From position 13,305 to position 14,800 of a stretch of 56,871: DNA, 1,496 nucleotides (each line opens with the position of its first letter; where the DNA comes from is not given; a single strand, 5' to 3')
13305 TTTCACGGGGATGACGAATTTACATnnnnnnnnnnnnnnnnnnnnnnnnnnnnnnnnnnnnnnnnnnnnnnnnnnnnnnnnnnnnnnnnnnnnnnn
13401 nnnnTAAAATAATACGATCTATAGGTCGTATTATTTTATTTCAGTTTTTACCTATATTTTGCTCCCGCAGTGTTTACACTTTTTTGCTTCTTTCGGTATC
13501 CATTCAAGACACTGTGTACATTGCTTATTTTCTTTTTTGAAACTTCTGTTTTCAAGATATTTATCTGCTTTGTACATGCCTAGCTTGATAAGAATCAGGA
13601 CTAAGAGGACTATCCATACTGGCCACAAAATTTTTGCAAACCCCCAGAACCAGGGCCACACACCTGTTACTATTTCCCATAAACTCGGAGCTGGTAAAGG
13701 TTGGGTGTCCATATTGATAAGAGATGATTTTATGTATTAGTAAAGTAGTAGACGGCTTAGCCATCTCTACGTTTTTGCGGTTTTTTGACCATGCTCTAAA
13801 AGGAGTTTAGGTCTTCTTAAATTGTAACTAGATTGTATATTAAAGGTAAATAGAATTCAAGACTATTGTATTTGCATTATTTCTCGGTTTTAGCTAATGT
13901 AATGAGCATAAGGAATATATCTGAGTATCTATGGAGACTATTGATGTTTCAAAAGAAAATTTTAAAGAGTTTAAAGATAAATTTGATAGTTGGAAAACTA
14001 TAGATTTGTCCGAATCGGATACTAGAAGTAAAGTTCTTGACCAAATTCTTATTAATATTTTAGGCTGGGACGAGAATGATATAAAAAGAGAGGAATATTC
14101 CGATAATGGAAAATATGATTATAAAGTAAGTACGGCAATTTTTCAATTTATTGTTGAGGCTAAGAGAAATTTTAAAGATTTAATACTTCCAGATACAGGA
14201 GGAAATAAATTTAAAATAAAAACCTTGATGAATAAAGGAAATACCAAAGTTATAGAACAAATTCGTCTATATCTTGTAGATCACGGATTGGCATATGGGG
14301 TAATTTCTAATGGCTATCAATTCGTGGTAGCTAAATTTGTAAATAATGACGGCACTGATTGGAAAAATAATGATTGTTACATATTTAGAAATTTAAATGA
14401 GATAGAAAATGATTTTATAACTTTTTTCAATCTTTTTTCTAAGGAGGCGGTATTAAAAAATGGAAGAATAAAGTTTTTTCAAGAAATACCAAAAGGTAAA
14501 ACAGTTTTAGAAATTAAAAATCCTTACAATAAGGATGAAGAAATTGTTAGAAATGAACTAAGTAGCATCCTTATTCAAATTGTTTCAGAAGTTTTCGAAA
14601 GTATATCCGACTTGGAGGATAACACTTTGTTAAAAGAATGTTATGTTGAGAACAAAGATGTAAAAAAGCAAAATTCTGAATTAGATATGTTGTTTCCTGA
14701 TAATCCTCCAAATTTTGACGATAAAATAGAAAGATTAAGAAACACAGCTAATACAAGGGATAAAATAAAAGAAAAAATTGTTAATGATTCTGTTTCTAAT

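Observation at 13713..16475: AT-rich island beside tRNA-Gln with a single 816-aa PD-(D/E)XK nuclease / P-loop NTPase fusion: candidate one-gene defence (abortive-infection-like) system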

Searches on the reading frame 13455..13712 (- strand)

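Call 43: search_protein_families(library=pfam, proteins=[window:13455-13712:-], max_evalue=0.001)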
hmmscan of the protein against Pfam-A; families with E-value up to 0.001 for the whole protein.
window:13455-13712:- (86 aa): 0 families

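Call 66: search_protein_families(library=phrogs, proteins=[window:13455-13712:-], max_evalue=0.01)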
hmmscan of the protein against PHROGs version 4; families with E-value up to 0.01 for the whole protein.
window:13455-13712:- (86 aa): 5 families
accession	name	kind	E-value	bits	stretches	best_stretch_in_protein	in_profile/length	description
phrog_8436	-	unknown function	4.4e-10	40.6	1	22-86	30-87/110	-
phrog_8032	-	unknown function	4.1e-07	31.3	1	36-86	55-97/173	-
phrog_31852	-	unknown function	1e-06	30.2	1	37-86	69-118/121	-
phrog_1788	-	unknown function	0.00028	22.1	1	49-85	4-40/133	-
phrog_23817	-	unknown function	0.0035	18.4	1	61-85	4-28/110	-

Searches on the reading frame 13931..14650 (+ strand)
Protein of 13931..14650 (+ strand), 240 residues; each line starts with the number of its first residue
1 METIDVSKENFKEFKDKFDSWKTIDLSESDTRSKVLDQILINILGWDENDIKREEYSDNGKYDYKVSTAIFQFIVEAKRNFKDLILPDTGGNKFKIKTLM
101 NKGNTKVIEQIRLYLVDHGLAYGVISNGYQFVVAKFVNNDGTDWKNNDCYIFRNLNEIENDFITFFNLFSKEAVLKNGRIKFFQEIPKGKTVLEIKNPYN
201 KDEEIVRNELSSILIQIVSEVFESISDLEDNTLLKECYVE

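Call 51: search_solved_structures(query=A3, max_evalue=10, show_alignments=3)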
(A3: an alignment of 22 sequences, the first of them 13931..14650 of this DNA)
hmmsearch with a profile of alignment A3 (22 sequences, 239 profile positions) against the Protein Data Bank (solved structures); distinct sequences matched with E-value up to 10: 1.
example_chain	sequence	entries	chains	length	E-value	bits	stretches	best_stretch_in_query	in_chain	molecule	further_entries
3x0e_A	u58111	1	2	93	0.79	12.5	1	149-221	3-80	CD81 antigen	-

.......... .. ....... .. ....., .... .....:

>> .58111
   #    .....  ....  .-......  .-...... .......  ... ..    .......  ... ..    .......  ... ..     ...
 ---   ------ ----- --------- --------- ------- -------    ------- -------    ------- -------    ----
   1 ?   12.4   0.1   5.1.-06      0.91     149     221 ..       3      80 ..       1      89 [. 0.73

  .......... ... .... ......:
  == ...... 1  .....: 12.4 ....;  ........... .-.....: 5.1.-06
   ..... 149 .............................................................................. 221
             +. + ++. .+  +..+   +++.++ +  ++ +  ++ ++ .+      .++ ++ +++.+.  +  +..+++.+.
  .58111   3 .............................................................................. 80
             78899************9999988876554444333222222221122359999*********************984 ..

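Call 52: search_protein_families(library=pfam, alignment_id=A3, max_evalue=0.1)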
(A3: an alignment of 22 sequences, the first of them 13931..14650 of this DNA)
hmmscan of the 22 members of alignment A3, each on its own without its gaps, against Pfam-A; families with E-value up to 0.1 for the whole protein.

A. member 1, window:13931-14650:+ (240 aa): 3 families
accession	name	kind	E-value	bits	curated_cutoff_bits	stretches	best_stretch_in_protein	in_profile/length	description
PF13588.12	HSDR_N_2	-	0.0041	17.6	25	1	95-140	55-100/110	Type I restriction enzyme R protein N terminus (HSDR_N)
PF09755.14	DUF2046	-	0.065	12.8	24.7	1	172-229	76-131/305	Uncharacterized conserved protein H4 (DUF2046)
PF07385.18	Lyx_isomer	-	0.068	12.8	20.8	0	3-61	9-67/222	D-lyxose isomerase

B. families by the number of members that match (of 22 scanned): 9 families
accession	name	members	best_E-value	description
PF13588.12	HSDR_N_2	20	1.3e-06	Type I restriction enzyme R protein N terminus (HSDR_N)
PF04313.20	HSDR_N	5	7.6e-05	Type I restriction enzyme R protein N terminus (HSDR_N)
PF18349.7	PAZ_4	1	0.0056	PAZ domain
PF16559.10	GIT_CC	1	0.012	GIT coiled-coil Rho guanine nucleotide exchange factor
PF20283.3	CTD7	1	0.014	C-terminal domain 7 of the ABC-three component (ABC-3C) systems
PF09755.14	DUF2046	1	0.065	Uncharacterized conserved protein H4 (DUF2046)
PF00619.27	CARD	1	0.066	Caspase recruitment domain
PF07385.18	Lyx_isomer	1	0.068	D-lyxose isomerase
PF12452.13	DUF3685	1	0.073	Protein of unknown function (DUF3685)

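Call 60: predict_structure(alignment_id=A3)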
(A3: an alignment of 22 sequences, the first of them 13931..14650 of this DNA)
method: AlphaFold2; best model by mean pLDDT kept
length: 240 residues; sequences in the alignment: 22
mean_pLDDT: 78.7   pTM: 0.69
mean pLDDT of the five models: 78.7, 77.0, 76.5, 76.2, 75.8
residues with pLDDT >= 90: 110; 70-90: 56; 50-70: 46; < 50: 28
segments of 3 or more residues with pLDDT < 50: 185-208, 238-240
pLDDT, mean of each block of 10 residues (from residue 1): 83 87 68 84 93 88 89 84 75 92 92 93 91 92 93 92 92 88 52 38 43 62 65 55
secondary structure, 60 per line:
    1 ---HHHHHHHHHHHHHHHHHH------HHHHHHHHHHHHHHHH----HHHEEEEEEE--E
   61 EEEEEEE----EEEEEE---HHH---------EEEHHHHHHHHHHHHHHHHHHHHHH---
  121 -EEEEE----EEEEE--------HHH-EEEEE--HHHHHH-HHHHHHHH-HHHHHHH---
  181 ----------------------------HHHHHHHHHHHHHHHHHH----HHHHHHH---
elements in order: H4-21 H28-43 E51-57 E60-67 E72-77 E93-95 H96-117 E122-126 E131-135 E148-152 H155-160 H162-169 H171-177 H209-226 H231-237

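Call 63: fold_search(model_id=the predicted structure, library=pdb)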
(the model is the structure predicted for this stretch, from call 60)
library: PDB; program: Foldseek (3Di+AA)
matches with E <= 10: 463; with E <= 0.001: 0
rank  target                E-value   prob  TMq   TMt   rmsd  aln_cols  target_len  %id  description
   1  2fco_A                1.0e-02  0.69  0.18  0.25   6.6        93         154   11  Crystal Structure of Bacillus stearothermophilus PrfA-Holliday Junction Resolvase (released 2006-11-21)
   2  3h1t                  1.2e-02  0.99  0.35  0.17   7.0       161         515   17  The fragment structure of a putative HsdR subunit of a type I restriction enzyme from Vibrio vulnificus YJ016 (released 2009-10-20)
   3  2fco_B                3.6e-02  0.54  0.17  0.23   6.0        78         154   13  Crystal Structure of Bacillus stearothermophilus PrfA-Holliday Junction Resolvase (released 2006-11-21)
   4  1y1o_A                5.2e-02  0.47  0.17  0.22   5.8        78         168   13  X-ray crystal Structure of Penicillin-binding protein-related factor A from Bacillus stearothermophilus (released 2004-12-07)
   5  1rzn_A                9.6e-02  0.21  0.19  0.26   7.9       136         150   10  Crystal Structure of Penicillin-binding protein-related factor A from Bacillus Subtilis. (released 2004-11-30)
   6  3e41_A                1.1e-01  0.09  0.13  0.13  15.8       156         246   13  Q138F HincII bound to GTCGAC and 5 mM Ca2+ (released 2008-08-26)
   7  6uke_X                1.3e-01  0.30  0.21  0.20  13.1       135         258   14  HhaI endonuclease in Complex with Iodine-Labelled DNA (released 2019-12-18)
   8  3v3o_A                1.5e-01  0.06  0.12  0.08  19.8       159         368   11  Crystal structure of TetX2 T280A: an adaptive mutant in complex with tigecycline (released 2013-01-30)
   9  1zp7_A                1.6e-01  0.18  0.19  0.27   7.7       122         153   11  The structure of Bacillus subtilis RecU Holliday junction resolvase and its role in substrate selection and sequence s (released 2005-09-20)
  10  4r5q                  1.7e-01  0.63  0.23  0.25  15.1       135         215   11  Crystal structure and nuclease activity of the CRISPR-associated Cas4 protein Pcal_0546 from Pyrobaculum calidifontis co (released 2014-09-17)
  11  4tkk_A                1.9e-01  0.30  0.23  0.37   7.9       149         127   11  Sulfolobus solfataricus HJC mutants (released 2015-08-12)
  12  2eo0_A                1.9e-01  0.25  0.22  0.35   8.0       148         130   14  Crystal Structure of Holliday Junction Resolvase ST1444 (released 2007-10-02)
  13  6kfm_A                1.9e-01  0.10  0.14  0.09  10.5       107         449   17  Amino-transferase (AMT) Domain of Hybrid Polyketide/Non-Ribosomal Peptide Synthetase (released 2019-09-25)
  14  3e42_A                2.0e-01  0.07  0.13  0.12  15.2       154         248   12  Q138F HincII bound to GTCGAC and Ca2+ (cocrystallized) (released 2008-08-26)
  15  1tw8_B                2.1e-01  0.06  0.13  0.12  15.8       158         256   13  HincII bound to Ca2+ and cognate DNA GTCGAC (released 2004-08-10)
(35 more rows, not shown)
